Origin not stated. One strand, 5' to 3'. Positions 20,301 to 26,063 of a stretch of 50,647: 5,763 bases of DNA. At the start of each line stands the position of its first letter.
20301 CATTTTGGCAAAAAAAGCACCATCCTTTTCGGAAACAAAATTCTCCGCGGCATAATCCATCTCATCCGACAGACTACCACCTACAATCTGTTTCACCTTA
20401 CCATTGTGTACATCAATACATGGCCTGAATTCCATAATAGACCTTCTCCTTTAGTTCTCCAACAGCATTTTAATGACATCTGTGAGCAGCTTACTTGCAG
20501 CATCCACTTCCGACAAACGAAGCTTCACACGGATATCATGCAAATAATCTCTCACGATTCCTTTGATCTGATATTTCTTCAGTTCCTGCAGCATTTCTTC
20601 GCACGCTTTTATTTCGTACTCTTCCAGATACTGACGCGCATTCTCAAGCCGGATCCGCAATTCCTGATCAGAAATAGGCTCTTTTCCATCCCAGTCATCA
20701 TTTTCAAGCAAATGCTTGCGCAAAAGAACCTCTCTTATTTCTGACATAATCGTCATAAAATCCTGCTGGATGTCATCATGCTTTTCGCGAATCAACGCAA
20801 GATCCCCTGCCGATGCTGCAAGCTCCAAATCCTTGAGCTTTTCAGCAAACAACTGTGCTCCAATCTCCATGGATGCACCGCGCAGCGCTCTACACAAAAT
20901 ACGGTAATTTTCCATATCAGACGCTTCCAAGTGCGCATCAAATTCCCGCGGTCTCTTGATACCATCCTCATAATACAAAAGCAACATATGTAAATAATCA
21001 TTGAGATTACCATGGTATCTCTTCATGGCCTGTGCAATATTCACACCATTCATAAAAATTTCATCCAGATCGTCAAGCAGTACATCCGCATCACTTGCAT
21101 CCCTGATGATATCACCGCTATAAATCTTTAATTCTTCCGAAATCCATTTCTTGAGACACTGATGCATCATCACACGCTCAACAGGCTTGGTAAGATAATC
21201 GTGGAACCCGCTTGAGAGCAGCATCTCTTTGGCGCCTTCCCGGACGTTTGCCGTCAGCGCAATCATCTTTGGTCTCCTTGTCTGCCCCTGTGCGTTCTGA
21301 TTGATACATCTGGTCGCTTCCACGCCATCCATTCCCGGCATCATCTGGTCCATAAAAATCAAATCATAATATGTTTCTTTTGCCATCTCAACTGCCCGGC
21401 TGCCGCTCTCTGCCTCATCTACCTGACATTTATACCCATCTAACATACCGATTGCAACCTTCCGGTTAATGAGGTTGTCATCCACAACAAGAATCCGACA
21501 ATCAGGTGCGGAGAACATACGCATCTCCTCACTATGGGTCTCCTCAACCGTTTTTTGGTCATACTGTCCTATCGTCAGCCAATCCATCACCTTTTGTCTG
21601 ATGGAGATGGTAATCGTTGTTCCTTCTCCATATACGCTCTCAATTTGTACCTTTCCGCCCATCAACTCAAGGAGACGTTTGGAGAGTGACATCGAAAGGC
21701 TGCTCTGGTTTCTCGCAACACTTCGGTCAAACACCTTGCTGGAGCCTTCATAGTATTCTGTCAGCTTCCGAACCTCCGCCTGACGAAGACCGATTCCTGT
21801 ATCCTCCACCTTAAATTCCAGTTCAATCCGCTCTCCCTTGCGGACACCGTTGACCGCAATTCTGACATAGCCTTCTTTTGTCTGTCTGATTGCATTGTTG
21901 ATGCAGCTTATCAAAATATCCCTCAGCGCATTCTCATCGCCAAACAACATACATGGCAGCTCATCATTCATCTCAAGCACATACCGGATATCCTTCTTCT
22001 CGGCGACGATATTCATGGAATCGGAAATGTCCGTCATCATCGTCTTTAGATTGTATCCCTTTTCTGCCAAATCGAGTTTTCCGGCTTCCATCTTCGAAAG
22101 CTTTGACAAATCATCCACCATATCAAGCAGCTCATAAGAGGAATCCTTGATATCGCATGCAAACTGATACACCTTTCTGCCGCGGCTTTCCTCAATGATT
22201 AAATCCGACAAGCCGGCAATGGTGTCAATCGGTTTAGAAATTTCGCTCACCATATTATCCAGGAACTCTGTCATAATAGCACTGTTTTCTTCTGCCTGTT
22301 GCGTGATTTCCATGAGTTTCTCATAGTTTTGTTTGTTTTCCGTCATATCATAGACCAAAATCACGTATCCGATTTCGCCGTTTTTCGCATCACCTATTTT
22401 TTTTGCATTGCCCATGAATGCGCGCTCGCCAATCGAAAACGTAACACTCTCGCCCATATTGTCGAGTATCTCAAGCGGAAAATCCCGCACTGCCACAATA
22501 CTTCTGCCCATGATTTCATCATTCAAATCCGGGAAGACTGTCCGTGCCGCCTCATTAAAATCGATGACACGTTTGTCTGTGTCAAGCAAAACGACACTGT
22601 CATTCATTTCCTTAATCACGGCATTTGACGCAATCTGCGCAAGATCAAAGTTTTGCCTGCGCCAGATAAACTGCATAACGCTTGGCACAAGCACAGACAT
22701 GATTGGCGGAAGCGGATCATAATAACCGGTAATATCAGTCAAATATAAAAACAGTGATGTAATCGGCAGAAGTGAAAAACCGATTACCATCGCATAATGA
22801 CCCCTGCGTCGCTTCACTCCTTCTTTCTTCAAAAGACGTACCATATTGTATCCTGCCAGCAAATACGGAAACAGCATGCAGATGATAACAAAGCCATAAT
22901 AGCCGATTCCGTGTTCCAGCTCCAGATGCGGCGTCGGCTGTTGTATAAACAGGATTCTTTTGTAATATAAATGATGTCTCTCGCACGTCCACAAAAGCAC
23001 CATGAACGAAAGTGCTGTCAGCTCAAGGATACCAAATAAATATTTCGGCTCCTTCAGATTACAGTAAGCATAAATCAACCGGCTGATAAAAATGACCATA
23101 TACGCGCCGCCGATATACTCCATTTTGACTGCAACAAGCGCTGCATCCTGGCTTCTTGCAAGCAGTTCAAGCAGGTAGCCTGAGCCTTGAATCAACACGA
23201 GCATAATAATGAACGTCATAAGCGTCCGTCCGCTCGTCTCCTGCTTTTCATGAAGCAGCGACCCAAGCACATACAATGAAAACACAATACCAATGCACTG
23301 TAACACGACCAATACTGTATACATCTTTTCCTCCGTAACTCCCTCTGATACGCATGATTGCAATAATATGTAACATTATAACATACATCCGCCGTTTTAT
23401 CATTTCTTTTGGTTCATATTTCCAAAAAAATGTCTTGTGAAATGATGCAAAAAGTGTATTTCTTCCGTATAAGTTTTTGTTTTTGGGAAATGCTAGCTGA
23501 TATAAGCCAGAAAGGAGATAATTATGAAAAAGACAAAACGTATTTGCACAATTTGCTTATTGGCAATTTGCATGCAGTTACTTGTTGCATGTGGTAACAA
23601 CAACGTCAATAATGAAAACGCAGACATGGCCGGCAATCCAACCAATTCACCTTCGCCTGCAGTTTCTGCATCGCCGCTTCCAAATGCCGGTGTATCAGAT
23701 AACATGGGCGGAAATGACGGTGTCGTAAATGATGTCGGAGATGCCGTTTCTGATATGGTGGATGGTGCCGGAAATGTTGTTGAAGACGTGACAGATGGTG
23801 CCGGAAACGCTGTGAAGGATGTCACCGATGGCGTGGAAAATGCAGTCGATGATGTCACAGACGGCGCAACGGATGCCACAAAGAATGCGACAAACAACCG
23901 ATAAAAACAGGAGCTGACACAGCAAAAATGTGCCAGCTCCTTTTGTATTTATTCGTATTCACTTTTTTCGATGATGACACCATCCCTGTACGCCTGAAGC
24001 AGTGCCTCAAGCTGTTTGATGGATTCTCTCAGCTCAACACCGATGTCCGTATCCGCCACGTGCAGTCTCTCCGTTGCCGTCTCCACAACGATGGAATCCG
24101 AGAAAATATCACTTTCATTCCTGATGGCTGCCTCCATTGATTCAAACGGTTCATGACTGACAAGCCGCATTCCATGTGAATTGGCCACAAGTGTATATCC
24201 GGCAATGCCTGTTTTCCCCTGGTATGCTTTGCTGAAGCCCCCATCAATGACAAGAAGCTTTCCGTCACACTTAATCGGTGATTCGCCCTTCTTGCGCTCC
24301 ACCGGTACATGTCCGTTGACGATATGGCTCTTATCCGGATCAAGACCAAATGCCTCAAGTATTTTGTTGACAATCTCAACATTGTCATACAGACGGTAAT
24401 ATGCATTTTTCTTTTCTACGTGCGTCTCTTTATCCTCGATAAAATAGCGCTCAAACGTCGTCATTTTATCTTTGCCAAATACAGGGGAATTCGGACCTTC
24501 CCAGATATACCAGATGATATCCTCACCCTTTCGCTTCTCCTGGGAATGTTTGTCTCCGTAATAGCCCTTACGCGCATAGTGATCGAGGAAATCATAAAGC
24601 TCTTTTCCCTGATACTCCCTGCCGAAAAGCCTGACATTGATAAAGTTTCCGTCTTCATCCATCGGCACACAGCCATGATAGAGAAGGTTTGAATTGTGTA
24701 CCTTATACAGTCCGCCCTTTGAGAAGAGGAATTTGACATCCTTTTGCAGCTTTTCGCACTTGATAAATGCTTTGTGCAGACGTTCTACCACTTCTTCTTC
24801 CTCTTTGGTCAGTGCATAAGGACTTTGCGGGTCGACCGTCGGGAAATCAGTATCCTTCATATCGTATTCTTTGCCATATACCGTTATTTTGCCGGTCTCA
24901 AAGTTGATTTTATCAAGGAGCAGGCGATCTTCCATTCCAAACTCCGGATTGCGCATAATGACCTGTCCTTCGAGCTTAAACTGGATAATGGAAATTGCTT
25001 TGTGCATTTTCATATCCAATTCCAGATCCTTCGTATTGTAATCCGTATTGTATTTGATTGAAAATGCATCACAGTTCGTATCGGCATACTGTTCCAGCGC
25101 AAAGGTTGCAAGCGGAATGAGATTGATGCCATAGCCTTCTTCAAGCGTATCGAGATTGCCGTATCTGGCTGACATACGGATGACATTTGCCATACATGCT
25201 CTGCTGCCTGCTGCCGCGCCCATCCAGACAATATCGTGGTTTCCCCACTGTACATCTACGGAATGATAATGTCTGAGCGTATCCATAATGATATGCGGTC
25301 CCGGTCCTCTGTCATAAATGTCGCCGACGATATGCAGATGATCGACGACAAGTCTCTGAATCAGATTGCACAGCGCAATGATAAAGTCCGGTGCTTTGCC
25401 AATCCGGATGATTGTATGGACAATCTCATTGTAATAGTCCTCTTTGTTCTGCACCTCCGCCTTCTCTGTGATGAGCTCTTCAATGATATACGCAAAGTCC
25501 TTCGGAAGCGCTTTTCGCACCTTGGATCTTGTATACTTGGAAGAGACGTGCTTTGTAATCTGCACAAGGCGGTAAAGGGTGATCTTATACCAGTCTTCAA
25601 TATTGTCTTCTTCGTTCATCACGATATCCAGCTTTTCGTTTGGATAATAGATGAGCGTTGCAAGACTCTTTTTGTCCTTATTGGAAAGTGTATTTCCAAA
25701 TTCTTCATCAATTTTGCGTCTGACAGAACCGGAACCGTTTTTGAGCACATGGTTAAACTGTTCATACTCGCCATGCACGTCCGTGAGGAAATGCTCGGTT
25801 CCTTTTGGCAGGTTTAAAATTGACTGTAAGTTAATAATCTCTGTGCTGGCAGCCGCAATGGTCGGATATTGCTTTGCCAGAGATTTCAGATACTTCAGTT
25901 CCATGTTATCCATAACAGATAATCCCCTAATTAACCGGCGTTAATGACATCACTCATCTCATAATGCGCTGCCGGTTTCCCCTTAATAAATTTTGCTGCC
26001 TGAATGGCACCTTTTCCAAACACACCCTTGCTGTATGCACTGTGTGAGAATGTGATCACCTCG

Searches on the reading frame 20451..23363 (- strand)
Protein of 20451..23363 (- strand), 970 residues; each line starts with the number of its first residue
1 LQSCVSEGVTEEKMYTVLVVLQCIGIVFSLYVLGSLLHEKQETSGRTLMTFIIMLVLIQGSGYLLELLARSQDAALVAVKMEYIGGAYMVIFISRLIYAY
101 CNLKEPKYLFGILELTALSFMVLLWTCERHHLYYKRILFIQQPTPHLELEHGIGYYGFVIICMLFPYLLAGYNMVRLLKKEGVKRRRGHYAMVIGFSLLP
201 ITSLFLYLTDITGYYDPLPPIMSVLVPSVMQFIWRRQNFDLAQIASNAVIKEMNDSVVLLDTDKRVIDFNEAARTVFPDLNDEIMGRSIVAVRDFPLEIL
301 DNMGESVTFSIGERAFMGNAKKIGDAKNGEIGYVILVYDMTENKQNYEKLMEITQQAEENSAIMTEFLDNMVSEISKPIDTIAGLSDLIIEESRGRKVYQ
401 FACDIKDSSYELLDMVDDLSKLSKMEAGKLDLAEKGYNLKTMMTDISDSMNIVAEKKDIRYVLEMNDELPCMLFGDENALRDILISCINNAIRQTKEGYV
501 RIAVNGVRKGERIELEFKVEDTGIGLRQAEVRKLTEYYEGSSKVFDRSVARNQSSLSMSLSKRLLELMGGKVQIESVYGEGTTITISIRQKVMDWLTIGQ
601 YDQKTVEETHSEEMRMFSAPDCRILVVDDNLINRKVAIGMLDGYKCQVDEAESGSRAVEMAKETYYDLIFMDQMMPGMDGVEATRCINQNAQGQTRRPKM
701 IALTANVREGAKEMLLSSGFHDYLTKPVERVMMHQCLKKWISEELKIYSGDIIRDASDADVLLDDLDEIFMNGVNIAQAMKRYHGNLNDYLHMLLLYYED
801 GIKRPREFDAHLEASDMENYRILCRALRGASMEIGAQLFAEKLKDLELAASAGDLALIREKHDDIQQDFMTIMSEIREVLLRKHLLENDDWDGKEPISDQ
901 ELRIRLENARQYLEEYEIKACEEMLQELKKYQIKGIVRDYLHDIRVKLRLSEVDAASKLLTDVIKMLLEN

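Call 24: search_protein_families(library=pfam, proteins=[window:20451-23363:-], max_evalue=0.001)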
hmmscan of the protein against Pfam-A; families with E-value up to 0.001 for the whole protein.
window:20451-23363:- (970 aa): 4 families
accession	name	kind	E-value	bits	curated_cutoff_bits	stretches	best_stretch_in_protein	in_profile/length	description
PF00072.30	Response_reg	-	6.7e-22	78.2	30.2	1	624-736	1-109/111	Response regulator receiver domain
PF16927.11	HisKA_7TM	-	1e-21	78.3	28.6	1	19-241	3-222/224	N-terminal 7TM region of histidine kinase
PF02518.31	HATPase_c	-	7.2e-16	59.1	26.4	1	475-590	1-109/111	Histidine kinase-, DNA gyrase B-, and HSP90-like ATPase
PF00512.31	HisKA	-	0.00045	20.7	26.9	0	364-428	2-66/66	His Kinase A (phospho-acceptor) domain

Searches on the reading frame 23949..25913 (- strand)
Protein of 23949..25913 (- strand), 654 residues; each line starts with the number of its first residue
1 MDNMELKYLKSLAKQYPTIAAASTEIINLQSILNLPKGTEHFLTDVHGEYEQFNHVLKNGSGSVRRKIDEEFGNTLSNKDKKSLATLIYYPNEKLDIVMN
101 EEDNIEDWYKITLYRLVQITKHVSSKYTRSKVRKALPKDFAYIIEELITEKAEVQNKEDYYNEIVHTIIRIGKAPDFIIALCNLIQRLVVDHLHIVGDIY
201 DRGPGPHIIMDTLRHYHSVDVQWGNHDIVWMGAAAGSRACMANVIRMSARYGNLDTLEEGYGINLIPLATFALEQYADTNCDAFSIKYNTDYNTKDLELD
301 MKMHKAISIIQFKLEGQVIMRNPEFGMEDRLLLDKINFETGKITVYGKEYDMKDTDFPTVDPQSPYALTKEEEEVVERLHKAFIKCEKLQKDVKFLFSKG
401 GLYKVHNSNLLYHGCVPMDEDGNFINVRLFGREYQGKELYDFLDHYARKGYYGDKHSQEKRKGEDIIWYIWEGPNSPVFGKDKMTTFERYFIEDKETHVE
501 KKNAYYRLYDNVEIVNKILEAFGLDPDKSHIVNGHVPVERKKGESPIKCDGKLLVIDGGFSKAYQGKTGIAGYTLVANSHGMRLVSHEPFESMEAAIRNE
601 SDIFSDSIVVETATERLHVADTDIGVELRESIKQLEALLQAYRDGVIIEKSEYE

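Call 24: search_protein_families(library=pfam, proteins=[window:23949-25913:-], max_evalue=0.001)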
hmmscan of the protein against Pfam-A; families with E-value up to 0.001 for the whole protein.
window:23949-25913:- (654 aa): 1 family
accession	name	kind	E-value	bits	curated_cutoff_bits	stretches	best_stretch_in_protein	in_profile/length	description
PF06874.16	FBPase_2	-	0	1042.5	27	1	7-643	1-638/639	Firmicute fructose-1,6-bisphosphatase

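Call 99: list_cluster_members(proteins=[window:23949-25913:-, window:12661-15045:-, window:10638-12134:-])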
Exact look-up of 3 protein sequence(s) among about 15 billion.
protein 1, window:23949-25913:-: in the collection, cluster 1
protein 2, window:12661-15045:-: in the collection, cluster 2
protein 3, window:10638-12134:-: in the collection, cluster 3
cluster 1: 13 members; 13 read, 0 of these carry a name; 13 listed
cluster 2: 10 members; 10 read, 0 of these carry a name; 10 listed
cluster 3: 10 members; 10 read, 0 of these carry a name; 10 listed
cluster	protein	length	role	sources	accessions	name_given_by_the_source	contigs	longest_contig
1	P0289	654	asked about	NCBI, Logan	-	-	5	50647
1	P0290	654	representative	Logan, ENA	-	-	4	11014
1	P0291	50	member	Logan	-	-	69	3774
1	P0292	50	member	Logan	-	-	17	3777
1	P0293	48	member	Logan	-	-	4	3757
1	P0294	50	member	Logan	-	-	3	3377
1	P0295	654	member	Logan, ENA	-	-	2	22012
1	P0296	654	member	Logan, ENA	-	-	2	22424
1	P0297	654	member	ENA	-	-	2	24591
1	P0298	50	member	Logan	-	-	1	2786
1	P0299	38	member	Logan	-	-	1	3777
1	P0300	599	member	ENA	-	-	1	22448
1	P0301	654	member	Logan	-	-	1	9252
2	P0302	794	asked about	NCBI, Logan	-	-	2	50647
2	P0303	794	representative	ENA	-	-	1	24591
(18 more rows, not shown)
